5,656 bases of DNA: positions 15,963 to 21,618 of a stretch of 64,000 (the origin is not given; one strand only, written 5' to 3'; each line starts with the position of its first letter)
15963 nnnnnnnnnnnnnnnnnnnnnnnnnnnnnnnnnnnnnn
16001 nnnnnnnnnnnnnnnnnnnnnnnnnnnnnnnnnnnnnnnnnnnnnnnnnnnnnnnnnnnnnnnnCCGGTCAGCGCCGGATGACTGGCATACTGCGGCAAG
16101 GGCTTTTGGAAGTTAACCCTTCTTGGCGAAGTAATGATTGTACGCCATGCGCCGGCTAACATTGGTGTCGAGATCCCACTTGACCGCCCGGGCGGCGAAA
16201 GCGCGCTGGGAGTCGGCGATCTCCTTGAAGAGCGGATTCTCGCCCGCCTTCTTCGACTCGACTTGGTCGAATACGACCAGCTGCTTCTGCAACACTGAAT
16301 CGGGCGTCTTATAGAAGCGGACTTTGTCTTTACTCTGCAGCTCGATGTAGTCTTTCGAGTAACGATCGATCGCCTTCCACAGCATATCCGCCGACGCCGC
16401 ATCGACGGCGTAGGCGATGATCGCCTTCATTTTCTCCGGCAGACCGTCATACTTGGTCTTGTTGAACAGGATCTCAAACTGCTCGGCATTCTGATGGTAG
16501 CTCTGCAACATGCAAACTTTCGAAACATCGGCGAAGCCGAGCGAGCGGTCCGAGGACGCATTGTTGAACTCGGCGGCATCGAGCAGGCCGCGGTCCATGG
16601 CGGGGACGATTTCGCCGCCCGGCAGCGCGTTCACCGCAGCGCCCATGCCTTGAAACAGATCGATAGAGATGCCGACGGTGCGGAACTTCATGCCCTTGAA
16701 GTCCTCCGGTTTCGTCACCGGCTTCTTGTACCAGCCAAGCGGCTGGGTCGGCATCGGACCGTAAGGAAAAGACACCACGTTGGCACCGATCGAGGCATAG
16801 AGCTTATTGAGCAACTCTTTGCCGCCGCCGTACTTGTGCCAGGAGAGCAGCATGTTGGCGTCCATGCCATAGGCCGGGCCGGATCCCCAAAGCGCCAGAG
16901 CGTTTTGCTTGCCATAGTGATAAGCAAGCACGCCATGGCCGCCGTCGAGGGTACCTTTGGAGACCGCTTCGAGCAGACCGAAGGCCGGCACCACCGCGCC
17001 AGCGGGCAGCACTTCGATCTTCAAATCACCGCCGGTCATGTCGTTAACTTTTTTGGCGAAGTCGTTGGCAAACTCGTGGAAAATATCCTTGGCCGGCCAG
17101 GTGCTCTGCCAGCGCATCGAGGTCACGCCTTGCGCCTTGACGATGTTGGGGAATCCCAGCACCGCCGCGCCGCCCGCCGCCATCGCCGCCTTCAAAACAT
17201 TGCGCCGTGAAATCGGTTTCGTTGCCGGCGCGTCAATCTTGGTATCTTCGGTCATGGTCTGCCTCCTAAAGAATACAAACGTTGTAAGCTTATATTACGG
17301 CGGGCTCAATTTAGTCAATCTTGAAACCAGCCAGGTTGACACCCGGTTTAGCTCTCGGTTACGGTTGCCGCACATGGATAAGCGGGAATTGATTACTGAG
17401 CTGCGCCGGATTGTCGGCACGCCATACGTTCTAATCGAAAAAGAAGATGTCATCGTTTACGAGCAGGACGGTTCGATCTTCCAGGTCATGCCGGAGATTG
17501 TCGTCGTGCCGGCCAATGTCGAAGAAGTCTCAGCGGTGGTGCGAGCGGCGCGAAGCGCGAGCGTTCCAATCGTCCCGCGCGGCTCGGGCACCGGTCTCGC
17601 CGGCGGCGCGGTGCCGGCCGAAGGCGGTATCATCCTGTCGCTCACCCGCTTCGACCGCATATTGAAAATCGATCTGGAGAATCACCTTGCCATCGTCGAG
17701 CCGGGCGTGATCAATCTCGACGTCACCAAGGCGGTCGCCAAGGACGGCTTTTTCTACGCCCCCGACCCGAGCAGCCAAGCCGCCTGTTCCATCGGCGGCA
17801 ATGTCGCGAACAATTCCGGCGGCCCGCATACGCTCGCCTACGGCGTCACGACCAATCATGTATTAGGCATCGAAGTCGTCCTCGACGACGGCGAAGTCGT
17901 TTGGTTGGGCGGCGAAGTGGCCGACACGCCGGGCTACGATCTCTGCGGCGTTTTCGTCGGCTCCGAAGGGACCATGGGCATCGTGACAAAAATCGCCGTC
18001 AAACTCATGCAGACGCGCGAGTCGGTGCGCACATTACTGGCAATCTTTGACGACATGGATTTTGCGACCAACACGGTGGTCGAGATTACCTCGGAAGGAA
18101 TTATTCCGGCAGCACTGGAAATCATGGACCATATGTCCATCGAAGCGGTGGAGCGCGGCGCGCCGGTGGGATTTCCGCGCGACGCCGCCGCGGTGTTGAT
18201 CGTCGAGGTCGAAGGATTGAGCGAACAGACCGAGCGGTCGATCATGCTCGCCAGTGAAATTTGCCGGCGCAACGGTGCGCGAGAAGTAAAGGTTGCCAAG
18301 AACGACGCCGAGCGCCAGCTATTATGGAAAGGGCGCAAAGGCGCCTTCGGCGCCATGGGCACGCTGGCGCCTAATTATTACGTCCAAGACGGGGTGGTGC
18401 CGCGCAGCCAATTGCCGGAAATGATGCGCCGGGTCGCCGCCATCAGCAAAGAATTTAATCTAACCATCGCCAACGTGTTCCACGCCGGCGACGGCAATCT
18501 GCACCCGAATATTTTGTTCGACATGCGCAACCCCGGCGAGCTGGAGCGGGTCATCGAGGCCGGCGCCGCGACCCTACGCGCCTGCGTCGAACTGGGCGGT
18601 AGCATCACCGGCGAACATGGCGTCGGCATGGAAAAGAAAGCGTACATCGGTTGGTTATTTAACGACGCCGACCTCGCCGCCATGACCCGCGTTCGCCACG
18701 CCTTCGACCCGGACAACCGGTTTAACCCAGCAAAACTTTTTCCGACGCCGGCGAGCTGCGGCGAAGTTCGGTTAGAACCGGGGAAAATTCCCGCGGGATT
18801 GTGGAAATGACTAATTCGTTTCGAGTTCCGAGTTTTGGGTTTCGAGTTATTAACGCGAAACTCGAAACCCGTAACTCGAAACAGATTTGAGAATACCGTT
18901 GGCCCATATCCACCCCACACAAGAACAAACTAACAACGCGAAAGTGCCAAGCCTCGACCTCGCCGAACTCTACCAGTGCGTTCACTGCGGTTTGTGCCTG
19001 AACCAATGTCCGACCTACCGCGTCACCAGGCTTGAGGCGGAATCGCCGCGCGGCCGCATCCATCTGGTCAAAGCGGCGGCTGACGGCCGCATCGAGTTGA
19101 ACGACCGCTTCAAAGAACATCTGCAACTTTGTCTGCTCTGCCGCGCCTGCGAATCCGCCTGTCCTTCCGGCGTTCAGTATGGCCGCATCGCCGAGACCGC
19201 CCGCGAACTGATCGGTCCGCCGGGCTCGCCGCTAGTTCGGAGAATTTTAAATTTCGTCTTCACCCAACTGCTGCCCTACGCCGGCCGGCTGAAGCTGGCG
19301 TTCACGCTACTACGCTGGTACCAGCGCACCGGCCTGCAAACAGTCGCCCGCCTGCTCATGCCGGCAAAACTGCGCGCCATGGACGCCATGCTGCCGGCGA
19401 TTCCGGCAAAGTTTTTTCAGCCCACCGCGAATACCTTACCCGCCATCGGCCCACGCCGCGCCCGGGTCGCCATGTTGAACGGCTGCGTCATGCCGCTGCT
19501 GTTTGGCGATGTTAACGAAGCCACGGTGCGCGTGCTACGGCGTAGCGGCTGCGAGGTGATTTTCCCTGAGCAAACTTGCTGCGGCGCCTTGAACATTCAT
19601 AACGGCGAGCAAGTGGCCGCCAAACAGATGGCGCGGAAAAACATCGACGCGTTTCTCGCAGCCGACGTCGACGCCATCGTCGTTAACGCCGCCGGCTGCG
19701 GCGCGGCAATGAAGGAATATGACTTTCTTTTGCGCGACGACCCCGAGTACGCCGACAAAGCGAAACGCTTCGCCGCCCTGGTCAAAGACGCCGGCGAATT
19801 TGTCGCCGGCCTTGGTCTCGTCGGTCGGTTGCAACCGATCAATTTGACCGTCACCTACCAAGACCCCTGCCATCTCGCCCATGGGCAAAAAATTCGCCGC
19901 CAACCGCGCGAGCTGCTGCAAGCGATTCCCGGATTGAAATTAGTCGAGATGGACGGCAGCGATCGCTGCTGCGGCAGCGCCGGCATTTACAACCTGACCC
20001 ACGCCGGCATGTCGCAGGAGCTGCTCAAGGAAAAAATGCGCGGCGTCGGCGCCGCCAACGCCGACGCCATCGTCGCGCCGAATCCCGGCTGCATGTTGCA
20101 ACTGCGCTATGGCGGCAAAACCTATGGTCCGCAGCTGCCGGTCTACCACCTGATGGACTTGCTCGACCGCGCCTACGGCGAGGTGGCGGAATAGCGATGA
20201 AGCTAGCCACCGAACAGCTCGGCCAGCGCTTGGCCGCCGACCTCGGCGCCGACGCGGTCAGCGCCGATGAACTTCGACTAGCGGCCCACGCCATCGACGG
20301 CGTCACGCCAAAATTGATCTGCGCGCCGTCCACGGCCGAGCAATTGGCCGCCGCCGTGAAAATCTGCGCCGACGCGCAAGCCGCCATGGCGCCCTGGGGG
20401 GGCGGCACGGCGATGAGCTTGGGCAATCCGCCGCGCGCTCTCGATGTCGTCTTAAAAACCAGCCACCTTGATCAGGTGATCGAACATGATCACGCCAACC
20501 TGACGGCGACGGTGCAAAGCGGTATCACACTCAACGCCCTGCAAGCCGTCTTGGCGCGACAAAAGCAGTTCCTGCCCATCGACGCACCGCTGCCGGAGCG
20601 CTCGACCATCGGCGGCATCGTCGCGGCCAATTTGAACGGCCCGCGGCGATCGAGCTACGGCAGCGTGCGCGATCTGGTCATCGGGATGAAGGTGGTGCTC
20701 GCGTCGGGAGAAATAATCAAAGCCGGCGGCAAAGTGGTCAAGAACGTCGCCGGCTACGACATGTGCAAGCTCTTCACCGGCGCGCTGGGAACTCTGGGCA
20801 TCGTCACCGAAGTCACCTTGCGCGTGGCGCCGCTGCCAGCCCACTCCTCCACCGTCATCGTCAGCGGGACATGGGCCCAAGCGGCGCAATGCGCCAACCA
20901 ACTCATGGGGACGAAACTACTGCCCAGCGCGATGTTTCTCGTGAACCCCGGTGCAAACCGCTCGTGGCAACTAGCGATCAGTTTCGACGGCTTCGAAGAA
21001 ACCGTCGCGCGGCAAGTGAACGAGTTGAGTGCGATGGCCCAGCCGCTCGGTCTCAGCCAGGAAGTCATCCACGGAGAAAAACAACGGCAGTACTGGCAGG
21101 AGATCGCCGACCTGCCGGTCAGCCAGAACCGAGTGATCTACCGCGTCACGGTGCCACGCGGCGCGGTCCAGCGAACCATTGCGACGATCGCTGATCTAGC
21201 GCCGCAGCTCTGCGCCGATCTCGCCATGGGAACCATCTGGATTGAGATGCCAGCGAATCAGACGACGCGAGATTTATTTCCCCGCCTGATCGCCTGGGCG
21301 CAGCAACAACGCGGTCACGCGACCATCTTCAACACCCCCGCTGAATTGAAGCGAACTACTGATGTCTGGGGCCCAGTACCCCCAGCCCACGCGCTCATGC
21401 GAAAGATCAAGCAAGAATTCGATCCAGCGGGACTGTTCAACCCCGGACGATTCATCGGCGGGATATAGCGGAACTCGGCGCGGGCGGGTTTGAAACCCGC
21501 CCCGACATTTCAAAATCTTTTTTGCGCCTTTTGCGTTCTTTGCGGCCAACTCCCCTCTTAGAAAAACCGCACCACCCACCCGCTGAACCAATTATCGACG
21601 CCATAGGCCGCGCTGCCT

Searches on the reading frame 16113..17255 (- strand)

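Call 38: search_protein_families(library=pfam, proteins=[window:16113-17255:-], max_evalue=0.001)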
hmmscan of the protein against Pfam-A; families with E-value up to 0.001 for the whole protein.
window:16113-17255:- (380 aa): 2 families
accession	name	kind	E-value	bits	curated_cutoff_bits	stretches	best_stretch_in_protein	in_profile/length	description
PF03480.18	DctP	-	3.6e-34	118.8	23.4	1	52-323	4-269/286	Bacterial extracellular solute-binding protein, family 7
PF10518.14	TAT_signal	-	5.3e-05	23.4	22.7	1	15-34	2-21/21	TAT (twin-arginine translocation) pathway signal sequence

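Call 48: search_protein_families(library=ncbifam, proteins=[window:16113-17255:-], max_evalue=0.001)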
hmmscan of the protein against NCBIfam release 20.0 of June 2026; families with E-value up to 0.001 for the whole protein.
window:16113-17255:- (380 aa): 3 families
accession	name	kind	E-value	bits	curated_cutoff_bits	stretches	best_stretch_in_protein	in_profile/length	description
TIGR00787.1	dctP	subfamily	1.3e-18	67.3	175.05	1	60-288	12-235/257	DctP family TRAP transporter solute-binding subunit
NF037995.1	TRAP_S1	subfamily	3.3e-13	49.6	50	1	177-292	124-239/271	TRAP transporter substrate-binding protein DctP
TIGR01409.1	TAT_signal_seq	domain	0.00014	22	16.7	1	15-41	1-29/29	twin-arginine translocation signal domain-containing protein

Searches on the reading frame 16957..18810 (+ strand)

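Call 7: search_protein_families(library=pfam, proteins=[window:16957-18810:+], max_evalue=0.01)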
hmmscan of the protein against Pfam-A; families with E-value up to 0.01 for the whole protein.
window:16957-18810:+ (617 aa): 2 families
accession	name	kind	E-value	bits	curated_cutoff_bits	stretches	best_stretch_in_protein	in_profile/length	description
PF02913.24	FAD-oxidase_C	-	3e-69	233.9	21.2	1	355-594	3-248/248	FAD linked oxidases, C-terminal domain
PF01565.28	FAD_binding_4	-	9.3e-42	142.5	26.4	1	179-318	1-139/139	FAD binding domain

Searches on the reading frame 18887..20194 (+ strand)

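Call 58: search_protein_families(library=pfam, proteins=[window:18887-20194:+], max_evalue=0.001)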
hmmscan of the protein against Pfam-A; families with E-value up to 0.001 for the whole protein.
window:18887-20194:+ (435 aa): 12 families
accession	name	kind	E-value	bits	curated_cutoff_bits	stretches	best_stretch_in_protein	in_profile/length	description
PF02754.22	CCG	-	2.6e-37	127.2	20.6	2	322-407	1-85/85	Cysteine-rich domain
PF13183.11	Fer4_8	-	2.7e-14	53.9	27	1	27-96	1-68/68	4Fe-4S dicluster domain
PF13534.11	Fer4_17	-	2.3e-10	41.3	22.2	1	30-96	1-60/61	4Fe-4S dicluster domain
PF12838.12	Fer4_7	-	1.3e-09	38.8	27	1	30-96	1-52/52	4Fe-4S dicluster domain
PF13237.11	Fer4_10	-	4e-08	33.5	25.5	0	78-105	5-34/53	4Fe-4S dicluster domain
PF12797.12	Fer4_2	-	6.3e-07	29.4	24.5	0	27-43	6-22/22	4Fe-4S binding domain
PF00037.32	Fer4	-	2.6e-06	27.4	21.1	0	81-96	7-22/24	4Fe-4S binding domain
PF13484.11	Fer4_16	-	3.4e-06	28.2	30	1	30-94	1-65/66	4Fe-4S double cluster binding domain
PF13187.11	Fer4_9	-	4.1e-06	27.2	27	1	30-95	1-50/52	4Fe-4S dicluster domain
PF12800.12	Fer4_4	-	7e-06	26.4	24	0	31-44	4-17/17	4Fe-4S binding domain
PF12837.12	Fer4_6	-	8.3e-06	26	25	0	81-96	8-23/24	4Fe-4S binding domain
PF14697.11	Fer4_21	-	0.00053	20.5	35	0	30-43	40-53/59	4Fe-4S dicluster domain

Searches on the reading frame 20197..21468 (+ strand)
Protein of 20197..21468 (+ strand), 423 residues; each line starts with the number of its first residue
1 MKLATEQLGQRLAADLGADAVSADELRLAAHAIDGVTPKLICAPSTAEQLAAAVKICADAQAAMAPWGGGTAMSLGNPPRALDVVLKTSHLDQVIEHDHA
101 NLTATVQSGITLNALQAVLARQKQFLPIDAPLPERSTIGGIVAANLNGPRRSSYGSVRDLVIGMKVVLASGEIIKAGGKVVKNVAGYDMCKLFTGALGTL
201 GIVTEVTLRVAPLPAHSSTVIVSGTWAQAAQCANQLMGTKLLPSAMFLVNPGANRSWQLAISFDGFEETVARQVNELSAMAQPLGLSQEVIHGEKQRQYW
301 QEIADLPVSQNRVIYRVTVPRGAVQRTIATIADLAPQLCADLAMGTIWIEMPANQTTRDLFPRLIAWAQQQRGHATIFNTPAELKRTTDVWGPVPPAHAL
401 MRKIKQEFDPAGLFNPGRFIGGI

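Call 38: search_protein_families(library=pfam, proteins=[window:20197-21468:+], max_evalue=0.001)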
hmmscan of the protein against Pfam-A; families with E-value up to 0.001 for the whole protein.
window:20197-21468:+ (423 aa): 2 families
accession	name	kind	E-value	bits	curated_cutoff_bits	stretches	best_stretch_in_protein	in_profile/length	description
PF01565.28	FAD_binding_4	-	4.3e-33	114.4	26.4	1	38-176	1-138/139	FAD binding domain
PF02913.24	FAD-oxidase_C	-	3.4e-06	27.4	21.2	1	397-418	226-247/248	FAD linked oxidases, C-terminal domain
